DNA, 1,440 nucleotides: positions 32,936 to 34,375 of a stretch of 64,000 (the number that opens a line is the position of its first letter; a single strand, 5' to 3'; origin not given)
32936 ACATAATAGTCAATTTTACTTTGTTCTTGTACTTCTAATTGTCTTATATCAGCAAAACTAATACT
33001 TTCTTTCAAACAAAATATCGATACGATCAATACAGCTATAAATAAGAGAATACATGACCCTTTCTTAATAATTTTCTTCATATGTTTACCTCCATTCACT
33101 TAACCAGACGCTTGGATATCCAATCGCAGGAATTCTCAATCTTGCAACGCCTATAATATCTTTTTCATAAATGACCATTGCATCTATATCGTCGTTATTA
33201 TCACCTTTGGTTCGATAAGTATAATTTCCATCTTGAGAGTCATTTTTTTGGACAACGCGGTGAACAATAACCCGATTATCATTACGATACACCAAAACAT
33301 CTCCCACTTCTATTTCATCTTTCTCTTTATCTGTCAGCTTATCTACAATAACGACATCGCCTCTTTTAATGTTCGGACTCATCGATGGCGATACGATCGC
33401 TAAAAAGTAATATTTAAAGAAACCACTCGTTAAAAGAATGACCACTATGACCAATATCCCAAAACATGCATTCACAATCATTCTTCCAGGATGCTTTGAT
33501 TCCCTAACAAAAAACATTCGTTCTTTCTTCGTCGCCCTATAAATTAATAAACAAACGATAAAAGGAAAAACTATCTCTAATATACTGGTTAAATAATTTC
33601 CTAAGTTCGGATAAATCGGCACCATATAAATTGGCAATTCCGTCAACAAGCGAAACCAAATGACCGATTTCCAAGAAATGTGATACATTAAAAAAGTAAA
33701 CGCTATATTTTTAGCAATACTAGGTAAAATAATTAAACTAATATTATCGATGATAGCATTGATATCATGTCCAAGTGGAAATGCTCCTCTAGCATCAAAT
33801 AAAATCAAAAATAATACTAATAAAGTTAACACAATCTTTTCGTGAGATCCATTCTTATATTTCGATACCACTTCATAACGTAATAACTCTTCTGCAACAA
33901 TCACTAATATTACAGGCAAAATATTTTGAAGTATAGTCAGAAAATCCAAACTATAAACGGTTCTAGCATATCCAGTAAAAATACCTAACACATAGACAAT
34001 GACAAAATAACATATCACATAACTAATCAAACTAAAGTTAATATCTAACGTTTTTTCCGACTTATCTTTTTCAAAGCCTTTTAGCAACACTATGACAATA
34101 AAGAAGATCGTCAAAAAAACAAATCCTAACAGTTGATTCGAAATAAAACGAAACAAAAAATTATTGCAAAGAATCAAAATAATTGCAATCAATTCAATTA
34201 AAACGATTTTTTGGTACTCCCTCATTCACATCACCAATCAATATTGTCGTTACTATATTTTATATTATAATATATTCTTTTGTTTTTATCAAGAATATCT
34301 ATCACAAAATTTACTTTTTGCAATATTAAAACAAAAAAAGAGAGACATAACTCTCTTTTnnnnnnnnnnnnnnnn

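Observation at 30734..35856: TasA/camelysin-like secreted-fibre locus organised around a dual-protease fusion gene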

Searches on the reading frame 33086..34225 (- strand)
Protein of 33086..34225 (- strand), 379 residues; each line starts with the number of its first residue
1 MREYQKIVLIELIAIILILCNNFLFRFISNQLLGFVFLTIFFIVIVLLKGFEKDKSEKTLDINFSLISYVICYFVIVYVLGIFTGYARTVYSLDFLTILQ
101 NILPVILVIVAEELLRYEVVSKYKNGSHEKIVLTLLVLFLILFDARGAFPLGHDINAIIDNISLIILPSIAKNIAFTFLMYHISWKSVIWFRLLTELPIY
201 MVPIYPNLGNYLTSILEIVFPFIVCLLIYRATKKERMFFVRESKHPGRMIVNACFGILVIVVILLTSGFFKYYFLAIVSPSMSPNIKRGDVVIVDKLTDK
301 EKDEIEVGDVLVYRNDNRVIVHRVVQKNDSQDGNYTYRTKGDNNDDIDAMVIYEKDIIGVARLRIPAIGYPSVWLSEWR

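Call 3: search_protein_families(library=pfam, proteins=[window:33086-34225:-], max_evalue=1)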
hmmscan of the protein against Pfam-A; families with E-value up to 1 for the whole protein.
window:33086-34225:- (379 aa): 3 families
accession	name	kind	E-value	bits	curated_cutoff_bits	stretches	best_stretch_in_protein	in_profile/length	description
PF00717.28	Peptidase_S24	-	1.9e-07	31.2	23.3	1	271-330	34-88/116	Peptidase S24-like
PF10502.14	Peptidase_S26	-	5e-06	27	22.9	1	257-324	8-77/168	Signal peptidase, peptidase S26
PF00829.26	Ribosomal_L21p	-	0.13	13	27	1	286-323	14-50/99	Ribosomal prokaryotic L21 protein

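Call 4: search_protein_families(library=ncbifam, proteins=[window:33086-34225:-], max_evalue=1)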
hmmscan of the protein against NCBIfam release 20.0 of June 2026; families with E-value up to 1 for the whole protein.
window:33086-34225:- (379 aa): 7 families
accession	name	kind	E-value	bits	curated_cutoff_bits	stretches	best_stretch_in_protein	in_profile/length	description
TIGR02228.1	sigpep_I_arch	equivalog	1.1e-22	80.6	51.85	1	257-375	17-133/158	signal peptidase I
NF046067.1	SigPepSipWBacil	equivalog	1.7e-17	63.6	190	1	255-370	17-135/189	signal peptidase I SipW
TIGR02227.1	sigpep_I_bact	equivalog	4.2e-09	36.5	47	1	257-325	5-75/162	signal peptidase I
TIGR02754.1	sod_Ni_protease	equivalog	0.0073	16.8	63.25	1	280-331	6-59/90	nickel-type superoxide dismutase maturation protease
NF008114.0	PRK10861.1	equivalog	0.01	15.2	277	1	242-307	54-117/324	signal peptidase I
NF007621.2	PRK10276.1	subfamily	0.013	15.5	110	1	273-360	30-109/115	translesion error-prone DNA polymerase V autoproteolytic subunit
TIGR00061.1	L21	equivalog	0.027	14.8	43.7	1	286-321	13-48/101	50S ribosomal protein L21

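Call 12: find_homologous_proteins(query=window:33089-34225:-, max_evalue=0.001)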
Query window:33089-34225:- (379 aa): 203 proteins with E <= 0.001 among 6983 candidates; the best 120 are listed.
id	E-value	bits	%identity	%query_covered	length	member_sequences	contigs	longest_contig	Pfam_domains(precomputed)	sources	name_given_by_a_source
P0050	3.1e-238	808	99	100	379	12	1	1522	PF00717.29,PF10502.15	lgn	-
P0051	1.3e-173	596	71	100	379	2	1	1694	PF00717.29,PF10502.15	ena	-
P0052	2.1e-140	486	60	100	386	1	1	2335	PF00717.29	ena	-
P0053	9.1e-136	471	58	100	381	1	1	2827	PF00717.29,PF10502.15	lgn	-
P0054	1.6e-130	454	58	93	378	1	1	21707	PF00717.29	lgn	-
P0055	6.9e-115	402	51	100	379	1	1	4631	PF00717.29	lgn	-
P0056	2.9e-108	381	47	99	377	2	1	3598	PF00717.29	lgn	-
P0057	2.2e-107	378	50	99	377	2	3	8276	PF00717.29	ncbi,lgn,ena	-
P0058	2.1e-103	365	49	94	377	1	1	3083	PF00717.29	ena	-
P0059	7.0e-98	346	50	88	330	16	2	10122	PF00717.29,PF10502.15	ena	-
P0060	1.7e-82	296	43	98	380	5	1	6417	PF00717.29,PF10502.15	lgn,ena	-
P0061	4.4e-80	288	42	94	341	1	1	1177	PF00717.29,PF10502.15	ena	-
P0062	5.7e-80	287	42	98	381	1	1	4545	PF00717.29,PF10502.15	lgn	-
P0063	2.9e-79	285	41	94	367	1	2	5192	PF10502.15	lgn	-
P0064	3.4e-79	285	42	94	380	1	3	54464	PF00717.29,PF10502.15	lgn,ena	-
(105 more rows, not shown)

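Call 28: find_related_loci(query=A3, collection=genome_contigs, flank=8000)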
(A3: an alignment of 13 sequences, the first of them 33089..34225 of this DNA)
Query A3 (379 aa) in genome_contigs; peptide patterns used: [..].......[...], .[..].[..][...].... (x = any residue, [..] = any of these).
600 stretches matched a pattern (row limit reached: there are more); 504 encode a relative of the query (tblastn E <= 1e-3); the best 80 are kept; 80 distinct loci.
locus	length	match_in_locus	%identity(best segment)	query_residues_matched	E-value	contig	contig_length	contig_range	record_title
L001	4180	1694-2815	50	5-379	2e-115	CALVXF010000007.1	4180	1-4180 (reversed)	MAG: uncultured Bacilli bacterium isolate E20__bin237 genome assembly, contig: E20__k127_9370402, whole genome shotgun s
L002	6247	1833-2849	39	32-377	4e-71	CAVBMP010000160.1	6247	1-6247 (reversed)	Bacteroides helcogenes isolate SRR8978225_cleanbin_000006 genome assembly, contig: Spades_SRR8978225_contig_954, whole g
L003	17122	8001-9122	36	2-377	7e-69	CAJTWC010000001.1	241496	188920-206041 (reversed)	MAG TPA_asm: uncultured Bacilli bacterium isolate MGBC119771 genome assembly, contig: MGBC119771.1, whole genome shotgun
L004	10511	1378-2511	37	1-378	1e-67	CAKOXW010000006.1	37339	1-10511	MAG: uncultured Bacilli bacterium isolate REFINED_METABAT215_TOP10_CONTIGS_1500_ASSEMBLY_K77_MERGED__Hadza_MoBio_hadza-I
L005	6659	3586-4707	37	2-377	2e-65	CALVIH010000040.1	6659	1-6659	MAG: uncultured Bacilli bacterium isolate BRZ_DH__bin66 genome assembly, contig: BRZ_DH__NODE_11368_length_6659_cov_8.09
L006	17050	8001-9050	37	34-377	1e-64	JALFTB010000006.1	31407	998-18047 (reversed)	MAG: bacterium isolate SUG986 k141_232931, whole genome shotgun sequence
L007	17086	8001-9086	36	14-377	8e-64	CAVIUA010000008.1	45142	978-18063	bacterium isolate H07617-L1_cleanbin_000037 genome assembly, contig: Spades_H07617-L1_contig_419, whole genome shotgun s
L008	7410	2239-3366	35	1-377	4e-63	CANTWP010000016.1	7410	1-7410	MAG: uncultured Bacilli bacterium isolate dsm_us_coassembly__bin58 genome assembly, contig: dsm_us_coassembly__k59_28929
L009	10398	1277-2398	34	2-377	2e-62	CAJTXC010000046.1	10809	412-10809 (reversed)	MAG TPA_asm: uncultured Bacilli bacterium isolate MGBC118889 genome assembly, contig: MGBC118889.46, whole genome shotgu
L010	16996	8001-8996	34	50-379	4e-62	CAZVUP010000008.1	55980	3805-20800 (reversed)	MAG TPA_asm: uncultured Muribaculaceae bacterium isolate SRP278969_co2_176 genome assembly, contig: NODE_301_length_5598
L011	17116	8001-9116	36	1-373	2e-59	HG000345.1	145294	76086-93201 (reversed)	Clostridium sp. CAG:1000 genomic scaffold, scf30, whole genome shotgun sequence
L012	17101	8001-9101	34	5-377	2e-59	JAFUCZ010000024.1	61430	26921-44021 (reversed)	MAG: Bacilli bacterium isolate RGIG4382 Roe_deer_Jejunum.Co__c302451, whole genome shotgun sequence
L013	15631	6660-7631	37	50-377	4e-56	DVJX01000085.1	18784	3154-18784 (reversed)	MAG TPA_asm: Candidatus Faecisoma merdavium isolate 6595 CHK47__C244506_L18784_ERR2241733, whole genome shotgun sequence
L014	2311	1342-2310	36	50-377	4e-52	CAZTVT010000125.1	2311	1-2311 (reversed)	MAG TPA_asm: uncultured Clostridium sp. isolate binchicken_co240_30 genome assembly, contig: NODE_35601_length_2311_cov_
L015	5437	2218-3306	34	10-376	1e-47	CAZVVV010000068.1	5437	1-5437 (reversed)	MAG TPA_asm: uncultured Muribaculaceae bacterium isolate binchicken_co354_378 genome assembly, contig: NODE_17528_length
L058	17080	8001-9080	26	16-373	2e-22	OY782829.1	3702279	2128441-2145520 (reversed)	MAG: Anaerovoracaceae bacterium isolate 4d0eff97-7de3-49ad-953d-66426f0db4f8 genome assembly, chromosome: 1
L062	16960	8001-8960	26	39-369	3e-21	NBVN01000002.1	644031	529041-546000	MAG: Zestosphaera tikiterensis isolate NZ3 Iph_new_4C, whole genome shotgun sequence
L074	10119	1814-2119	36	270-370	1e-15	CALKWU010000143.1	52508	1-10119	MAG TPA_asm: uncultured Oceanobacillus sp. isolate SRR6713629_bin.35_CONCOCT_v1.1_MAG genome assembly, contig: ERZ794981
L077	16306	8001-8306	37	269-377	4e-15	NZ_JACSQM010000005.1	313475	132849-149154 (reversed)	Fictibacillus norfolkensis strain Sa2CUA10 NODE_5_length_313475_cov_51.239820, whole genome shotgun sequence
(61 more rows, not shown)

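Call 35: predict_structure(alignment_id=A2)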
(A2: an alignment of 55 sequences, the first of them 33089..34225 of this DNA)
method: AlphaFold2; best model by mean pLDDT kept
length: 379 residues; sequences in the alignment: 55
mean_pLDDT: 90.3   pTM: 0.65
mean pLDDT of the five models: 90.3, 88.7, 88.0, 87.5, 86.4
residues with pLDDT >= 90: 259; 70-90: 107; 50-70: 10; < 50: 3
segments of 3 or more residues with pLDDT < 50: 238-240
pLDDT, mean of each block of 10 residues (from residue 1): 86 97 91 96 95 86 92 92 90 89 96 97 92 97 94 91 94 96 95 94 90 91 90 63 69 87 83 91 92 92 92 92 93 88 90 93 92 82
secondary structure, 60 per line:
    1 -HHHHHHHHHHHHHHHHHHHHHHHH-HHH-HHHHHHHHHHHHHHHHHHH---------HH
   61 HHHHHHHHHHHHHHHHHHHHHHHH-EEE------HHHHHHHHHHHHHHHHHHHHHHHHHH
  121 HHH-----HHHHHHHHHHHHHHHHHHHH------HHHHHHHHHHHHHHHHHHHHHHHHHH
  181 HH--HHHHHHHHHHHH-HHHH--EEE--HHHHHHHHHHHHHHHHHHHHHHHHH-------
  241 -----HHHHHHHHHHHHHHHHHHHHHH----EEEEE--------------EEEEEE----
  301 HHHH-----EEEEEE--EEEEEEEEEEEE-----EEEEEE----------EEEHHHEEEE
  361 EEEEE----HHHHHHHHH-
elements in order: H2-25 H31-49 H59-84 E86-88 H95-123 H129-148 H155-182 H185-196 H198-201 E204-206 H209-233 H246-267 E272-276 E291-296 H301-304 E310-315 E318-329 E335-340 E351-353 E357-365 H370-378

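Call 46: search_solved_structures(query=L062:5484-6089:+, max_evalue=10, show_alignments=2)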
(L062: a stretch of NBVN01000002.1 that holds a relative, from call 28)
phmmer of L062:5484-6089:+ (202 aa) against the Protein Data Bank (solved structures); distinct sequences matched with E-value up to 10: 3.
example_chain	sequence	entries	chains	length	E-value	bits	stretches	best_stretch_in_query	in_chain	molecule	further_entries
9sj2_C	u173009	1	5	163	2.3e-07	34.1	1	37-135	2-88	AbpX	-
9rhp_A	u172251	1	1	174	1.4e-06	31.5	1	91-135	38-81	Archaeal bundling protein X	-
8s5t_D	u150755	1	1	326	0.81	12.7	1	22-74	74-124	Effector SemD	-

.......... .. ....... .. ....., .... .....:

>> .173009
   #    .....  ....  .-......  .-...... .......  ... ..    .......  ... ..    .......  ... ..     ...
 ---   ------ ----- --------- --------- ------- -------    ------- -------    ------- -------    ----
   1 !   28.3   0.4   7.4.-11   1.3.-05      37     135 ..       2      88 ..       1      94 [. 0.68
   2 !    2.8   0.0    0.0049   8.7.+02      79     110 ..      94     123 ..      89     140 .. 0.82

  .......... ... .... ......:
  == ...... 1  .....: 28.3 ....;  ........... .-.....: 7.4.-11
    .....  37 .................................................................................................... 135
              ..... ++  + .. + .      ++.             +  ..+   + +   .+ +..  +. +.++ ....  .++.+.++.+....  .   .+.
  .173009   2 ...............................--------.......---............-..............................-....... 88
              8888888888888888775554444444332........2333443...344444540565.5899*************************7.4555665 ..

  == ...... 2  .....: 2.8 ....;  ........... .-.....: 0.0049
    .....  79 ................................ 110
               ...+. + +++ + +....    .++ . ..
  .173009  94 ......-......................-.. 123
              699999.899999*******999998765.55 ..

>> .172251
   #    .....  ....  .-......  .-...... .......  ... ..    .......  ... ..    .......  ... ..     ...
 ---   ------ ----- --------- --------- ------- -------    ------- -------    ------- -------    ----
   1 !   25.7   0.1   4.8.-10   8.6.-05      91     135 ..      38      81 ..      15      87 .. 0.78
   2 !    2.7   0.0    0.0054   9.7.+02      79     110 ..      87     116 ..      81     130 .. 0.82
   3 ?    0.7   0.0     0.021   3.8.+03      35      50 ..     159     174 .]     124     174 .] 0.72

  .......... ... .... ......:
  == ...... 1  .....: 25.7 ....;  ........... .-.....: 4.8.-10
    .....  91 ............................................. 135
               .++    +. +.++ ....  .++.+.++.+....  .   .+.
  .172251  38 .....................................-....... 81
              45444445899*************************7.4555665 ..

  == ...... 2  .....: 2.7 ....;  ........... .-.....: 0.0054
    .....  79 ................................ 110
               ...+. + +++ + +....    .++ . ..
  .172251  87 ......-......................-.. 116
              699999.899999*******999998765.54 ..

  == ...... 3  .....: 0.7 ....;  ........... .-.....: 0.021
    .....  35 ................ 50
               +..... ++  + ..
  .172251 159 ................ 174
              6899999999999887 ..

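Call 47: search_solved_structures(query=A2, max_evalue=1, show_alignments=2)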
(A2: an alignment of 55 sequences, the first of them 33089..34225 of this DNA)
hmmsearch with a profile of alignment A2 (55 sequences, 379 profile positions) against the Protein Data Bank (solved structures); distinct sequences matched with E-value up to 1: 14.
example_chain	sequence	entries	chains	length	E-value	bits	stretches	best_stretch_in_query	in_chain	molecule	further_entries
7p2q_A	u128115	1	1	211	3.7e-18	68.8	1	261-376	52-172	Signal peptidase complex catalytic subunit SEC11C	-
7p2p_A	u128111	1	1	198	5.3e-18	68.3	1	263-376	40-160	Signal peptidase complex catalytic subunit SEC11A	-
9rjb_A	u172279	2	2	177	4.5e-17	65.2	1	263-376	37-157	Signal peptidase complex catalytic subunit SEC11A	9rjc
4n31_A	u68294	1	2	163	0.0015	20.7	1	270-326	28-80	SipA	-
9nlo_A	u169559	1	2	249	0.012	17.7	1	269-298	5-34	Signal peptidase I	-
4nv4_A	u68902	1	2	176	0.033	16.3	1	275-324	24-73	Signal peptidase I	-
4k8w_A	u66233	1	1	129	0.044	15.9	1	279-326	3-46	LepA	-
1t7d_A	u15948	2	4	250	0.075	15.1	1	268-298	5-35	SIGNAL PEPTIDASE I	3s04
1kn9_A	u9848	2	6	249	0.091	14.9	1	269-298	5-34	Signal peptidase I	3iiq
1b12_A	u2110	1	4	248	0.1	14.7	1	269-298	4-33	SIGNAL PEPTIDASE I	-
6b88_A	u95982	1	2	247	0.11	14.6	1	269-298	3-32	Signal peptidase I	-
4wvh_A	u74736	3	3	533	0.29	13.2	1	275-334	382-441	Maltose-binding periplasmic protein,Signal peptidase IB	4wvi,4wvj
8cqc_A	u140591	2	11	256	0.73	11.9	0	7-110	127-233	Green-light absorbing proteorhodopsin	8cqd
8cnk_A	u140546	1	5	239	0.75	11.9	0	7-111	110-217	Green-light absorbing proteorhodopsin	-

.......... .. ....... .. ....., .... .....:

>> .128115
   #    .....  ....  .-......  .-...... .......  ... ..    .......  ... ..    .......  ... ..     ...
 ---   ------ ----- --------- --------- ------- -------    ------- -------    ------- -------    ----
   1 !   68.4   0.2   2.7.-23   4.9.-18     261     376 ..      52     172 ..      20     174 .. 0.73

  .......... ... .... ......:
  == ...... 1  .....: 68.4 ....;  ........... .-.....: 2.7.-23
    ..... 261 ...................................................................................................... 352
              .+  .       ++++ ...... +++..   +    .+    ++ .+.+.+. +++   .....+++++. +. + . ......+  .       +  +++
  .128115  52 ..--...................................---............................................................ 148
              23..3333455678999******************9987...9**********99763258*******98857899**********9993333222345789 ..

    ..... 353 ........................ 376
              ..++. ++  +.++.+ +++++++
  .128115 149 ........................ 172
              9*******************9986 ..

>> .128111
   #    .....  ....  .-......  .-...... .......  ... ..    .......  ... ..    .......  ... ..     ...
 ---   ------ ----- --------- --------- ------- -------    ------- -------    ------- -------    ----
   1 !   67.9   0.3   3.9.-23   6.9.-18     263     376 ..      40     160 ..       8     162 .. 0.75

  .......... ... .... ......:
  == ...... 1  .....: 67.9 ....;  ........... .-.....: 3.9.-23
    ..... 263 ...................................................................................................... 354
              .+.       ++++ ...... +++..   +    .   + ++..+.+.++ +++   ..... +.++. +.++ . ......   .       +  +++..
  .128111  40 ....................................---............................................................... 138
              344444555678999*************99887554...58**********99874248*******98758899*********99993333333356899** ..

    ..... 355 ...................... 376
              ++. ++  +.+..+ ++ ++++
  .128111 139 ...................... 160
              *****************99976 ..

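Call 52: search_solved_structures(query=A4, max_evalue=1, show_alignments=1)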
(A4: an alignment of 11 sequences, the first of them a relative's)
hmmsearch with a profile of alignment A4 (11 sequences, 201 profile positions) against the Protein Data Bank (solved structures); distinct sequences matched with E-value up to 1: 6.
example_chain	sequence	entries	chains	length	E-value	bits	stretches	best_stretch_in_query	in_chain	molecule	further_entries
9sj2_C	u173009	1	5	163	5e-15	59.5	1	25-134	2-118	AbpX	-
9rhp_A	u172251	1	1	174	8.8e-09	39.1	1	38-134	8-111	Archaeal bundling protein X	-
5of1_A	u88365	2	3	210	4e-05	27.1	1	61-114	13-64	Spore coat-associated protein N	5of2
8aur_A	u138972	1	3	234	5.4e-05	26.7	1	61-113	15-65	Major biofilm matrix component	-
3fpp_A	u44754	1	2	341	0.22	14.9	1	81-178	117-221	Macrolide-specific efflux protein macA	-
7ptb_A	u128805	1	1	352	0.84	13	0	59-110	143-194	Centrosomal protein of 192 kDa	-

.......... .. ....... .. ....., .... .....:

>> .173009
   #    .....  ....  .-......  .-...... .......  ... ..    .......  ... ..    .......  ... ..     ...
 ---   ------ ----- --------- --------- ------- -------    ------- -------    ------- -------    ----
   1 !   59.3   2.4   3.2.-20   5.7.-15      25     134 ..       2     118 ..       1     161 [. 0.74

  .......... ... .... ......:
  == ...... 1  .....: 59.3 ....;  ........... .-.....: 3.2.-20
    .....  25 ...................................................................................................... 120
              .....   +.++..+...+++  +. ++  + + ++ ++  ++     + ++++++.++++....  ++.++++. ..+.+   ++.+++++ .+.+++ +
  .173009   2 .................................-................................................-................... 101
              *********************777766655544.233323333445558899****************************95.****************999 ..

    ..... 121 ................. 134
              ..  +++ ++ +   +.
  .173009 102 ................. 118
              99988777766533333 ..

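Call 56: search_protein_families(library=pfam, alignment_id=A2, max_evalue=1)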
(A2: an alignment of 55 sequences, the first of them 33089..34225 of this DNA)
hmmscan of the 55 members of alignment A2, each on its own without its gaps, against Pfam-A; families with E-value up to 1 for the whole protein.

A. member 1, window:33089-34225:- (379 aa): 3 families
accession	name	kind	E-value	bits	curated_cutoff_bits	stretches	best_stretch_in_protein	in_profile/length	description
PF00717.28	Peptidase_S24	-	1.9e-07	31.2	23.3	1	271-330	34-88/116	Peptidase S24-like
PF10502.14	Peptidase_S26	-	5e-06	27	22.9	1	257-324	8-77/168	Signal peptidase, peptidase S26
PF00829.26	Ribosomal_L21p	-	0.13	13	27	1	286-323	14-50/99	Ribosomal prokaryotic L21 protein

B. families by the number of members that match (of 55 scanned): 37 families (the first 25 are shown)
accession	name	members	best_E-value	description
PF00717.28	Peptidase_S24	55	2.9e-09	Peptidase S24-like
PF10502.14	Peptidase_S26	55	6.4e-09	Signal peptidase, peptidase S26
PF12671.13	Amidase_6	8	0.0023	Putative amidase domain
PF00829.26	Ribosomal_L21p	4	0.013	Ribosomal prokaryotic L21 protein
PF03820.22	SFXNs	3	0.13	Sideroflexins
PF07331.16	TctB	2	0.022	Tripartite tricarboxylate transporter TctB family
PF09889.16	DUF2116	2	0.045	Probable treble clef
PF19157.5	DUF5839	2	0.061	Family of unknown function (DUF5839)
PF19845.4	DUF6320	1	0.00038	Family of unknown function (DUF6320)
PF25154.1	TPR_AP5Z1_C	1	0.0064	AP-5 complex subunit zeta-1, C-terminal TPR repeats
PF02298.23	Cu_bind_like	1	0.011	Plastocyanin-like domain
PF05145.17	AbrB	1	0.014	Transition state regulatory protein AbrB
PF24842.1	UFD1_N2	1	0.028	Ubiquitin fusion degradation protein UFD1, N-terminal subdomain 2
PF12670.12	DUF3792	1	0.029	Protein of unknown function (DUF3792)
PF02939.21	UcrQ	1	0.037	UcrQ family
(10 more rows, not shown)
